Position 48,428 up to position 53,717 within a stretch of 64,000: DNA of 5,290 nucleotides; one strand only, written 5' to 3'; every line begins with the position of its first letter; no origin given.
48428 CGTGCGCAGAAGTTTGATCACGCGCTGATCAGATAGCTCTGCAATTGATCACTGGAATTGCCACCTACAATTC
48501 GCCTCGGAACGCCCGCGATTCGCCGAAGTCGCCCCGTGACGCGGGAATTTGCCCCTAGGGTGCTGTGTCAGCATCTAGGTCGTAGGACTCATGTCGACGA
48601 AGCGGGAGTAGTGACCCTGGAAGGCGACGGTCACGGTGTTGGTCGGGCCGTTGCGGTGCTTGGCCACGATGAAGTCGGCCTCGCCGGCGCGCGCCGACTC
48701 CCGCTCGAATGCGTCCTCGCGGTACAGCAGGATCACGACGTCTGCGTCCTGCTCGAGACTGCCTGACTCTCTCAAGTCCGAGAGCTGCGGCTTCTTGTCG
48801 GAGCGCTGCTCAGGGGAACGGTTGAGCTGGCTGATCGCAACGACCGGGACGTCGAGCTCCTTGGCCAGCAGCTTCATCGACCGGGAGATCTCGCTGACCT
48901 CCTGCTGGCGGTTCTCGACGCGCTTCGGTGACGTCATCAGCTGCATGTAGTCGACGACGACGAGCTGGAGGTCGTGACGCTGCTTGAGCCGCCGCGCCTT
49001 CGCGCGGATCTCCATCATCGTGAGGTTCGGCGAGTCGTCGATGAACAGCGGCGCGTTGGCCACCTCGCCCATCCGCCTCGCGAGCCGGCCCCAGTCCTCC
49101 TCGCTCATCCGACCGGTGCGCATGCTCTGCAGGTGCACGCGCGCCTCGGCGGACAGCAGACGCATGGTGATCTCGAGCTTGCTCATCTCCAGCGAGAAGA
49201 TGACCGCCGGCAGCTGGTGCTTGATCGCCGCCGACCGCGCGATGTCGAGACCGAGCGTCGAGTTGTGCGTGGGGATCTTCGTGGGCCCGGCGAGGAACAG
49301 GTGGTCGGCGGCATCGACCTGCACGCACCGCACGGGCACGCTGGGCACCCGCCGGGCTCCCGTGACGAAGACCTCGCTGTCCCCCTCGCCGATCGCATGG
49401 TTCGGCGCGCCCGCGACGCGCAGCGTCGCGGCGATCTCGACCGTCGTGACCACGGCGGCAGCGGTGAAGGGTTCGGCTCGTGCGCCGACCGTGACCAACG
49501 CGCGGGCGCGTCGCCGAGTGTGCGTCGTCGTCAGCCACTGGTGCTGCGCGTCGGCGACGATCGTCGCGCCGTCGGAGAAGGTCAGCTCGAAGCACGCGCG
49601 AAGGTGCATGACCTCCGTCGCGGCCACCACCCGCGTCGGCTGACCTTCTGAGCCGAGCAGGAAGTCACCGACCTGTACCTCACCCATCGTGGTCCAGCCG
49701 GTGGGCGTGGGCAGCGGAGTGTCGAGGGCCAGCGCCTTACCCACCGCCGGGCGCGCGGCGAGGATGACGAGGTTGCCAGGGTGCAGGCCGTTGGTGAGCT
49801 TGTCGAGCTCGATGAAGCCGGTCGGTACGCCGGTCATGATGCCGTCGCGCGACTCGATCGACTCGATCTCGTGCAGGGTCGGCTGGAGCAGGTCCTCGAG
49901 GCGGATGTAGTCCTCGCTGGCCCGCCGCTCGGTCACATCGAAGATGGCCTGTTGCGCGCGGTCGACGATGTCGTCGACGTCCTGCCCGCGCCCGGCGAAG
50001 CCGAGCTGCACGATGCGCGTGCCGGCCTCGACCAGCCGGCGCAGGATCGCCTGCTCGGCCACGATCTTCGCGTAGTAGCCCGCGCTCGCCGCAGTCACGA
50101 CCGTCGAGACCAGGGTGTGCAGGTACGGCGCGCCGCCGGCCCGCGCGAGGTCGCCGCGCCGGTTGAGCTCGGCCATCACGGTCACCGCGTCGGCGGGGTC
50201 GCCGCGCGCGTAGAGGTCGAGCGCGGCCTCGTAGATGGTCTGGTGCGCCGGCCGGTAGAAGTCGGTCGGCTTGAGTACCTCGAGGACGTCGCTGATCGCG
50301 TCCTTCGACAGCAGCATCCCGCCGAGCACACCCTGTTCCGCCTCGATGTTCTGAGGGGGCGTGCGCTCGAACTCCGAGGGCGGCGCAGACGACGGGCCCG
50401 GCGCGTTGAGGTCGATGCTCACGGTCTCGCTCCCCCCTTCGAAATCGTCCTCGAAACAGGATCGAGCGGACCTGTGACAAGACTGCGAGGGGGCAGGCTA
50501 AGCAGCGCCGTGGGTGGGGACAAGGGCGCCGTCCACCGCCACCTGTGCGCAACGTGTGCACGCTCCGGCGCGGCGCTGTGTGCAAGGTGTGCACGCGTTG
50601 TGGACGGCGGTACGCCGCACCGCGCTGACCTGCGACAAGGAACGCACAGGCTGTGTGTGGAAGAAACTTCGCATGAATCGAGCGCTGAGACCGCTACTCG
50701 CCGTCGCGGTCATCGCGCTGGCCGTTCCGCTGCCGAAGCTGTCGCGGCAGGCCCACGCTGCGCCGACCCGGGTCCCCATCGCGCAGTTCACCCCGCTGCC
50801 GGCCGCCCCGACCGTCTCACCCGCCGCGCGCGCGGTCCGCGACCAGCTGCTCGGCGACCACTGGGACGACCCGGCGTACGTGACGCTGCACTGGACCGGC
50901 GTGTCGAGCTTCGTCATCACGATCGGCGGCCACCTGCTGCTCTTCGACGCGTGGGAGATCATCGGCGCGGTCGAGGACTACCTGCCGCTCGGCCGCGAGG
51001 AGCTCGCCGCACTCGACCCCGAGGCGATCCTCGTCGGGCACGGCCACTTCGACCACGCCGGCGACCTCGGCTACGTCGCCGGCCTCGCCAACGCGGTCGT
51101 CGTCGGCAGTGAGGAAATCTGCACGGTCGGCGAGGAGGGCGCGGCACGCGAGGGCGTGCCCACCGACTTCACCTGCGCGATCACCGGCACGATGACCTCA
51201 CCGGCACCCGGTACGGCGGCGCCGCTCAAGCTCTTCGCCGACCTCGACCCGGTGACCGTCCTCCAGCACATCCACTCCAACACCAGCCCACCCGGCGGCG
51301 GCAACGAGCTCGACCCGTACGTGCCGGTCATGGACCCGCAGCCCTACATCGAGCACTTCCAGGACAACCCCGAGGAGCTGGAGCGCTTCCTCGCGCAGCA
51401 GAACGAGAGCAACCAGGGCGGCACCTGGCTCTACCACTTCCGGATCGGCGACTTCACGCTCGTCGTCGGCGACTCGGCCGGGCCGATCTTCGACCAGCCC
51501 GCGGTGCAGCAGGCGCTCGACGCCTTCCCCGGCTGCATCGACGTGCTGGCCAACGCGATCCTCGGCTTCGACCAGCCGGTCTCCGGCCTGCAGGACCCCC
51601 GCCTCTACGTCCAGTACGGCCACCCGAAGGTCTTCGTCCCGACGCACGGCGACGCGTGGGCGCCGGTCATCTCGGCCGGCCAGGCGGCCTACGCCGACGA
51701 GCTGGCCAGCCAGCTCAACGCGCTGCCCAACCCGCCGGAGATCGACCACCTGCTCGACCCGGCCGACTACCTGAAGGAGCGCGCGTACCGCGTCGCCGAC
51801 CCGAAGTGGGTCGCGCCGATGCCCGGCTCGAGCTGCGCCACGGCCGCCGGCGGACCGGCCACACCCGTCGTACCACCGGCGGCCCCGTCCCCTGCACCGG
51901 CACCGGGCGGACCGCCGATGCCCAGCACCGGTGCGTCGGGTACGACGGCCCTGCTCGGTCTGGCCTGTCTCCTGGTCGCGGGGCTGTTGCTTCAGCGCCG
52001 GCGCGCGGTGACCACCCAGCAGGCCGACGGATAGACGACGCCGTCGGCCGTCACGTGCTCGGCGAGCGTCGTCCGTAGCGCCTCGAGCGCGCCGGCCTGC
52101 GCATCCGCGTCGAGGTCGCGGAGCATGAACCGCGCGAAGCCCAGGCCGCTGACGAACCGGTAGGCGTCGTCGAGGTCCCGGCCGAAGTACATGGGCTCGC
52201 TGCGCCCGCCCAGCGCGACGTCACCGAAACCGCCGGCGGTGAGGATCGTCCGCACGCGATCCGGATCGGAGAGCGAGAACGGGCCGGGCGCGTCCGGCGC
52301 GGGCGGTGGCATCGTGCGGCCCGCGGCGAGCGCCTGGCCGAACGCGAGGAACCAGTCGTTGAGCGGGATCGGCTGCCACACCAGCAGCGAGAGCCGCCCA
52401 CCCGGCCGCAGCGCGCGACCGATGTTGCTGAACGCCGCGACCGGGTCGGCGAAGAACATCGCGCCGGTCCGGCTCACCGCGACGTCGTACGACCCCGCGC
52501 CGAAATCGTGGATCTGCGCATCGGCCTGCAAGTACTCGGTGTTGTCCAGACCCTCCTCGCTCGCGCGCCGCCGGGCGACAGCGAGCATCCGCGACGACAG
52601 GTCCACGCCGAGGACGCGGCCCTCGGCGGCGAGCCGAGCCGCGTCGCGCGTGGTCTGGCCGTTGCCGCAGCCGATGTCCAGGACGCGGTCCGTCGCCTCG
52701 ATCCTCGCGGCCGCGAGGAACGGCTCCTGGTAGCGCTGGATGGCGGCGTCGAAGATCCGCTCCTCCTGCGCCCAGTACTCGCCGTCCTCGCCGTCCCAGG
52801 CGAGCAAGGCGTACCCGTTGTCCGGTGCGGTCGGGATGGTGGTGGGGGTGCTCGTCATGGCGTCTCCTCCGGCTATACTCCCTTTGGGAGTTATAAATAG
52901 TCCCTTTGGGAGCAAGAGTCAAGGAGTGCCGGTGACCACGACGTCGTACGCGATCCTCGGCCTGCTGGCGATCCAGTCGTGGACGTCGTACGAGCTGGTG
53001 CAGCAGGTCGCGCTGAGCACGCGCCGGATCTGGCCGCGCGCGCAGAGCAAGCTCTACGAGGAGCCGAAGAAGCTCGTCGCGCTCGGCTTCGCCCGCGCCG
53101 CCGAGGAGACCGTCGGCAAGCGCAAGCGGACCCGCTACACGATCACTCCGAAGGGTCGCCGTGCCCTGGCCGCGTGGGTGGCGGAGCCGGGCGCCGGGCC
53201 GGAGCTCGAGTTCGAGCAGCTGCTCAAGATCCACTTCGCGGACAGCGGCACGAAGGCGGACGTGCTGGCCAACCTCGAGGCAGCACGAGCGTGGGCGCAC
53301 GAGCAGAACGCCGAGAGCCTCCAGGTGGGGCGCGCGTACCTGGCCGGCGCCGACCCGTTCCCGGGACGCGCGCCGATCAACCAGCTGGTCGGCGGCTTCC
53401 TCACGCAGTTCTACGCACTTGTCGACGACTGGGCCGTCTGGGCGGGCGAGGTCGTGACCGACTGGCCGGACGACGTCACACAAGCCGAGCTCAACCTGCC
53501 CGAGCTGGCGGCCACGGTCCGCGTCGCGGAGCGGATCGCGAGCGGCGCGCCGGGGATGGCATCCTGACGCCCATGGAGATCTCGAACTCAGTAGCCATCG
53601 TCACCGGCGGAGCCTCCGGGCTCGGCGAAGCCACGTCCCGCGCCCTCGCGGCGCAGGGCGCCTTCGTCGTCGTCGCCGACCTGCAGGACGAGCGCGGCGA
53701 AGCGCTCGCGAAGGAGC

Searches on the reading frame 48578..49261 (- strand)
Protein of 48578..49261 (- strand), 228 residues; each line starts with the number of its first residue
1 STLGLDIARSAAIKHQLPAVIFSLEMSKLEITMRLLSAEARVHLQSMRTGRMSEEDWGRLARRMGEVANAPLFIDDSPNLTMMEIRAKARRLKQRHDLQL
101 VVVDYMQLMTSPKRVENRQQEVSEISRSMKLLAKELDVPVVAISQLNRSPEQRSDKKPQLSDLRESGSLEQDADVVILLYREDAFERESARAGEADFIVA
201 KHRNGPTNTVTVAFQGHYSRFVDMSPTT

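Call 16: find_related_loci(query=window:48578-49261:-, collection=genome_contigs, flank=10000)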
Query seq(228 aa) (228 aa) in genome_contigs; peptide patterns used: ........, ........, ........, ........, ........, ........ (x = any residue, [..] = any of these).
600 stretches matched a pattern (row limit reached: there are more); 591 encode a relative of the query (tblastn E <= 1e-3); the best 80 are kept; 80 distinct loci.
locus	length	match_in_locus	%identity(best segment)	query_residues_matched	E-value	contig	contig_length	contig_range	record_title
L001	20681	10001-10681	85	1-227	6e-134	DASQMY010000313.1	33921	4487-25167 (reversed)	MAG TPA_asm: Mycobacteriales bacterium isolate SMAG_U10762 k141_239829, whole genome shotgun sequence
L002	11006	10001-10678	84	1-226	5e-128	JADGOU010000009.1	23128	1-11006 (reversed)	MAG: Frankiaceae bacterium isolate Chersky.15_16 contig-100_924, whole genome shotgun sequence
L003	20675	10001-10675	81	1-225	6e-126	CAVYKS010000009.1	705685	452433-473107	MAG: uncultured Actinomycetota bacterium isolate MFD05521.bin.2.57 genome assembly, contig: contig_25101, whole genome s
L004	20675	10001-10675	82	1-225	7e-125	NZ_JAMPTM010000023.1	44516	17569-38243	Frankia gtarii strain Agncl-4 NODE_23_length_44516_cov_28.6375, whole genome shotgun sequence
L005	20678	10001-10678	81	1-226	1e-124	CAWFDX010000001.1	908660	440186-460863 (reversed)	MAG: uncultured Actinomycetes bacterium isolate MFD05512.bin.2.145 genome assembly, contig: contig_1111, whole genome sh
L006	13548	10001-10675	84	1-225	8e-125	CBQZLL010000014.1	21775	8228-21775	MAG TPA_asm: uncultured Frankiaceae bacterium isolate SRR11839388_metabat2_26 genome assembly, contig: ERZ27397410.2285,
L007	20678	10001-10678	81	1-226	3e-124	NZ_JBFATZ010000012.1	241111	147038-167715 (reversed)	Thermopolyspora sp. NPDC052614 NPDC052614_79_F5.ctg-0012, whole genome shotgun sequence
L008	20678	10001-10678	80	1-226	6e-124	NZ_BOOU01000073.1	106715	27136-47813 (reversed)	Sphaerisporangium rufum strain NBRC 109079 sequence073, whole genome shotgun sequence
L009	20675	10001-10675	81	1-225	7e-124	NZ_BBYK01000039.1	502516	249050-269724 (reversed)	Microtetraspora fusca strain NBRC 13915, whole genome shotgun sequence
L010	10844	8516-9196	79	1-227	7e-123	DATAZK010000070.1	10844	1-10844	MAG TPA_asm: Frankiaceae bacterium isolate SMAG_U5703 k141_948616, whole genome shotgun sequence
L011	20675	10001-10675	80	1-225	2e-122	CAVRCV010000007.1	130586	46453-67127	MAG: uncultured Actinomycetota bacterium isolate MFD03399.bin.2.42 genome assembly, contig: contig_25011, whole genome s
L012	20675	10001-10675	80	1-225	6e-122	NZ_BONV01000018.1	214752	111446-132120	Planotetraspora kaengkrachanensis strain NBRC 104272 sequence18, whole genome shotgun sequence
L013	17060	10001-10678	79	1-226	4e-122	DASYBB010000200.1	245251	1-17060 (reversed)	MAG TPA_asm: Streptosporangiaceae bacterium isolate SMAG_U4896 k141_867592, whole genome shotgun sequence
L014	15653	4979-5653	80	1-225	3e-122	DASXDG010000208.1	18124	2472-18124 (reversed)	MAG TPA_asm: Streptosporangiaceae bacterium isolate SMAG_U5080 k141_2120367, whole genome shotgun sequence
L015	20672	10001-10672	77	1-224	2e-121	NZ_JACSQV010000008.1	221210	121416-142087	Cellulomonas avistercoris strain Sa3CUA2 NODE_8_length_221210_cov_19.302723, whole genome shotgun sequence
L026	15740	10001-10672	76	1-224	1e-118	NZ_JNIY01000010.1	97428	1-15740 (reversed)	Paraoerskovia marina DSM 21750 Q343DRAFT_scaffold00007.7_C, whole genome shotgun sequence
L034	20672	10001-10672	74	1-224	1e-117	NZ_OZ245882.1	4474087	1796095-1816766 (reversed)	MAG: Cellulomonas sp. isolate 8f119074-f861-4b91-bf9d-a22aa10b4193 chromosome 1, complete sequence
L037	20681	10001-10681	77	1-225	8e-117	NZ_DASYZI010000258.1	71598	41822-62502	MAG: Actinocrinis sp. isolate SMAG_U6358 k141_820192, whole genome shotgun sequence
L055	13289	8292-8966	76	1-225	6e-115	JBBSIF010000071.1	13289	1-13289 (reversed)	MAG: Propionibacteriales bacterium isolate LS3_sbin.27 LS3_sbin.27_K_683841_L_13289_cov_23.3766, whole genome shotgun se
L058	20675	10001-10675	75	1-225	3e-115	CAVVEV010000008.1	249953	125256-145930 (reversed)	MAG: uncultured Actinomycetes bacterium isolate MFD04716.bin.2.50 genome assembly, contig: contig_52979, whole genome sh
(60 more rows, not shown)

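Call 43: search_protein_families(library=pfam, proteins=[L037:10848-11570:+, L037:12446-13501:+, L037:17121-17855:+, L037:17783-19987:+, L026:11521-12219:+, L026:12212-14446:+, L055:9517-11244:+, L055:11241-13013:+, L034:10746-11576:+, L058:10730-11431:+], max_evalue=0.01)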
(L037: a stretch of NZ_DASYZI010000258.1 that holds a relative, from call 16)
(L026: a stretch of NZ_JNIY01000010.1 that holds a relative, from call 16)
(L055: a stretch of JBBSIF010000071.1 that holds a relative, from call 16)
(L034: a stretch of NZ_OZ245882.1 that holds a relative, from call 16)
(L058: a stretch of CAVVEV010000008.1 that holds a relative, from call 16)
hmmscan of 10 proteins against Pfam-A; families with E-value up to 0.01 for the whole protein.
L037:10848-11570:+ (240 aa): 2 families
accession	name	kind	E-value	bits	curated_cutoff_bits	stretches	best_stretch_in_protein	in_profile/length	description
PF13411.12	MerR_1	-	7.4e-06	26.4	21.6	1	40-95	12-66/69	MerR HTH family regulatory protein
PF09278.17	MerR-DNA-bind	-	0.0011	20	25.4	1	73-110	2-37/65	MerR, DNA binding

L037:12446-13501:+ (351 aa): 3 families
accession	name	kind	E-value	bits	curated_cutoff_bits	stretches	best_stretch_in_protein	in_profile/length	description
PF18144.7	SMODS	-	1.6e-07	32.1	26.5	1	32-161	8-132/164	Second Messenger Oligonucleotide or Dinucleotide Synthetase domain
PF10421.14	OAS1_C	-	2.5e-06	27.7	19.9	1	174-325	20-171/188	2'-5'-oligoadenylate synthetase 1, domain 2, C-terminus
PF09249.16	tRNA_NucTransf2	-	0.0057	17.3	27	0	254-319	39-102/113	tRNA nucleotidyltransferase, second domain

L037:17121-17855:+ (244 aa): 1 family
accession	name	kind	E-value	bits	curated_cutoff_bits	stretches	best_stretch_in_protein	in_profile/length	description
PF08722.17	Tn7_TnsA-like_N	-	1.8e-08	35.2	26.5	1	84-158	1-84/85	TnsA-like endonuclease N terminal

L037:17783-19987:+ (734 aa): 5 families
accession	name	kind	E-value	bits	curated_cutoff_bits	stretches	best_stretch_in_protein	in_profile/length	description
PF00665.32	rve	-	5.5e-05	23.8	32.6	0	288-379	2-73/102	Integrase core domain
PF09299.17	Mu-transpos_C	-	0.00011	22.5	21.7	1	537-601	4-57/61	Mu transposase, C-terminal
PF13518.12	HTH_28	-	0.00079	19.9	25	1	159-185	19-45/52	Helix-turn-helix domain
PF13565.12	HTH_32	-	0.0012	19.8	33.7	1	168-254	1-73/73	Homeodomain-like domain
PF13384.12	HTH_23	-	0.0017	18.6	24.6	1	159-185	24-50/50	Homeodomain-like domain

L026:11521-12219:+ (232 aa): 0 families

L026:12212-14446:+ (744 aa): 3 families
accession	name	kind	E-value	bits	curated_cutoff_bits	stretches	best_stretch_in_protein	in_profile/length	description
PF00665.32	rve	-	5e-06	27.2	32.6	1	400-436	66-102/102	Integrase core domain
PF13518.12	HTH_28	-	0.00011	22.6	25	1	150-175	24-49/52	Helix-turn-helix domain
PF09299.17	Mu-transpos_C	-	0.0008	19.8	21.7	1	550-610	8-58/61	Mu transposase, C-terminal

L055:9517-11244:+ (575 aa): 2 families
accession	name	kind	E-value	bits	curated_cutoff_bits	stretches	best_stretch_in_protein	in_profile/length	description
PF00664.28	ABC_membrane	-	4.9e-17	62.9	28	1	47-299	17-273/274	ABC transporter transmembrane region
PF00005.33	ABC_tran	-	4.8e-06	27.7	25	1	452-490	98-136/137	ABC transporter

L055:11241-13013:+ (590 aa): 4 families
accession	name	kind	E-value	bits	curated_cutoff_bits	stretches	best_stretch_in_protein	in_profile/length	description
PF00664.28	ABC_membrane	-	2.6e-30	106.5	28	1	31-299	3-273/274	ABC transporter transmembrane region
PF00005.33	ABC_tran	-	3.2e-25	89.7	25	1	361-507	1-137/137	ABC transporter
PF13401.12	AAA_22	-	0.00071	20.3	27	1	374-510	8-97/130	AAA domain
PF13555.12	AAA_29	-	0.0074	16.5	27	0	362-387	13-38/61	P-loop containing region of AAA domain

L034:10746-11576:+ (276 aa): 8 families
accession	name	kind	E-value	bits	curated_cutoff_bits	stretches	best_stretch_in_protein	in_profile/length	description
PF13649.12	Methyltransf_25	-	5.6e-19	69.1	27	1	63-157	1-96/97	Methyltransferase domain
PF08241.18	Methyltransf_11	-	5.1e-15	56.3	21.2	1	64-162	1-95/95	Methyltransferase domain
PF08242.18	Methyltransf_12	-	1.2e-14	55.2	30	1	64-160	1-98/98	Methyltransferase domain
PF13847.12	Methyltransf_31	-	2.1e-12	47.4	27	1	59-166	3-113/145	Methyltransferase domain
PF13489.12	Methyltransf_23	-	2.2e-12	47.5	27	1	55-206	18-153/164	Methyltransferase domain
PF05401.17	NodS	-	1.6e-07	31.8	24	1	55-164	39-146/201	Nodulation protein S (NodS)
PF01209.24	Ubie_methyltran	-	1.8e-06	28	20.1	1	53-164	41-154/233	ubiE/COQ5 methyltransferase family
PF05724.17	TPMT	-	0.0017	18.5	26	1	51-102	29-80/218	Thiopurine S-methyltransferase (TPMT)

L058:10730-11431:+ (233 aa): 1 family
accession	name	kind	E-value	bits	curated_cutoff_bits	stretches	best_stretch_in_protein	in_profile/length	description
PF01872.23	RibD_C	-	6.3e-11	42.9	24.1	1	29-206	5-178/197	RibD C-terminal domain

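Call 75: search_protein_families(library=pfam, proteins=[L010:9776-10660:+, L026:11521-12219:+], max_evalue=1)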
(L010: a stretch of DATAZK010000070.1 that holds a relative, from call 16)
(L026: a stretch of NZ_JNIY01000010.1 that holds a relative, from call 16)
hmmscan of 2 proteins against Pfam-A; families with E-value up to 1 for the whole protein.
L010:9776-10660:+ (294 aa): 1 family
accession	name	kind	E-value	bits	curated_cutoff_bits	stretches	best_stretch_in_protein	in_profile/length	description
PF00665.32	rve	-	0.014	16.1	32.6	0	153-189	62-99/102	Integrase core domain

L026:11521-12219:+ (232 aa): 0 families

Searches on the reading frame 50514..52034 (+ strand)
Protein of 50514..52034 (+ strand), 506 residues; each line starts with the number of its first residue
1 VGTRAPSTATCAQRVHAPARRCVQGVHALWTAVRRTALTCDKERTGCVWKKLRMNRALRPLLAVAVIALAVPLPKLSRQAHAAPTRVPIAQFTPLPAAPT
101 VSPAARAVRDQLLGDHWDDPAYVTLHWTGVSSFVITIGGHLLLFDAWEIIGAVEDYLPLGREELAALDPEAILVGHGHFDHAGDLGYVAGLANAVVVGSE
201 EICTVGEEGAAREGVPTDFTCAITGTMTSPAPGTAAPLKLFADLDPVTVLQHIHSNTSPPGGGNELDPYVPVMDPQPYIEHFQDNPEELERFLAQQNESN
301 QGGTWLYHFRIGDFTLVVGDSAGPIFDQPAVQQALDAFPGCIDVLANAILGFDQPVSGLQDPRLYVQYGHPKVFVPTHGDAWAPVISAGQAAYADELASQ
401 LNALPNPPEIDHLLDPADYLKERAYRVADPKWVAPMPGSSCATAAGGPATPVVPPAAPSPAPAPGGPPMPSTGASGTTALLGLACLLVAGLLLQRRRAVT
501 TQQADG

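Call 7: search_protein_families(library=pfam, proteins=[window:50514-52034:+])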
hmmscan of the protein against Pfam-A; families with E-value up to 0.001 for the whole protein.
window:50514-52034:+ (506 aa): 1 family
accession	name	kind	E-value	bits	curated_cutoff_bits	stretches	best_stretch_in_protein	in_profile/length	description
PF00753.33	Lactamase_B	-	6.6e-09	36.4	22.7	1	128-212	4-87/196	Metallo-beta-lactamase superfamily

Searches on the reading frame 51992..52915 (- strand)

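Call 7: search_protein_families(library=pfam, proteins=[window:51992-52915:-])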
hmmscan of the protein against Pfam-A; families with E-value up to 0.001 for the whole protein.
window:51992-52915:- (307 aa): 11 families
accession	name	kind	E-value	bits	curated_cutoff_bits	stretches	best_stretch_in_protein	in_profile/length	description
PF13649.12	Methyltransf_25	-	7e-23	81.6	27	1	78-173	1-97/97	Methyltransferase domain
PF08241.18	Methyltransf_11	-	4.4e-22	79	21.2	1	79-176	1-94/95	Methyltransferase domain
PF13847.12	Methyltransf_31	-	4.4e-19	69.1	27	1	74-176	3-108/145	Methyltransferase domain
PF08242.18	Methyltransf_12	-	5.3e-17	62.8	30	1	79-175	1-98/98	Methyltransferase domain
PF01209.24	Ubie_methyltran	-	2.5e-14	53.6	20.1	1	75-178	48-152/233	ubiE/COQ5 methyltransferase family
PF13489.12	Methyltransf_23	-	2.1e-12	47.5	27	1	59-192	13-132/164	Methyltransferase domain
PF02353.26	CMAS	-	1.5e-07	31.5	27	1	47-147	35-132/273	Mycolic acid cyclopropane synthetase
PF02390.23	Methyltransf_4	-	1.2e-06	28.5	24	1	78-134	5-61/173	Putative methyltransferase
PF05175.20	MTS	-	2.4e-06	27.7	23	1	74-148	31-104/170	Methyltransferase small domain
PF24675.1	NpmA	-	6.4e-05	22.8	60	1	66-134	15-87/214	16S rRNA (adenine(1408)-N(1))-methyltransferase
PF01135.25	PCMT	-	7.2e-05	23.1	20.3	1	71-134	70-134/210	Protein-L-isoaspartate(D-aspartate) O-methyltransferase (PCMT)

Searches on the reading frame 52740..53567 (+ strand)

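Call 7: search_protein_families(library=pfam, proteins=[window:52740-53567:+])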
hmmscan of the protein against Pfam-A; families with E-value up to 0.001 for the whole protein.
window:52740-53567:+ (275 aa): 2 families
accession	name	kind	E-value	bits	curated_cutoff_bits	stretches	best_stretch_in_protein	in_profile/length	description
PF03551.20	PadR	-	1.6e-07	31.6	27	1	72-144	1-74/75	Transcriptional regulator PadR-like family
PF13601.12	HTH_34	-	0.00077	20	27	0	102-147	28-73/80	Winged helix DNA-binding domain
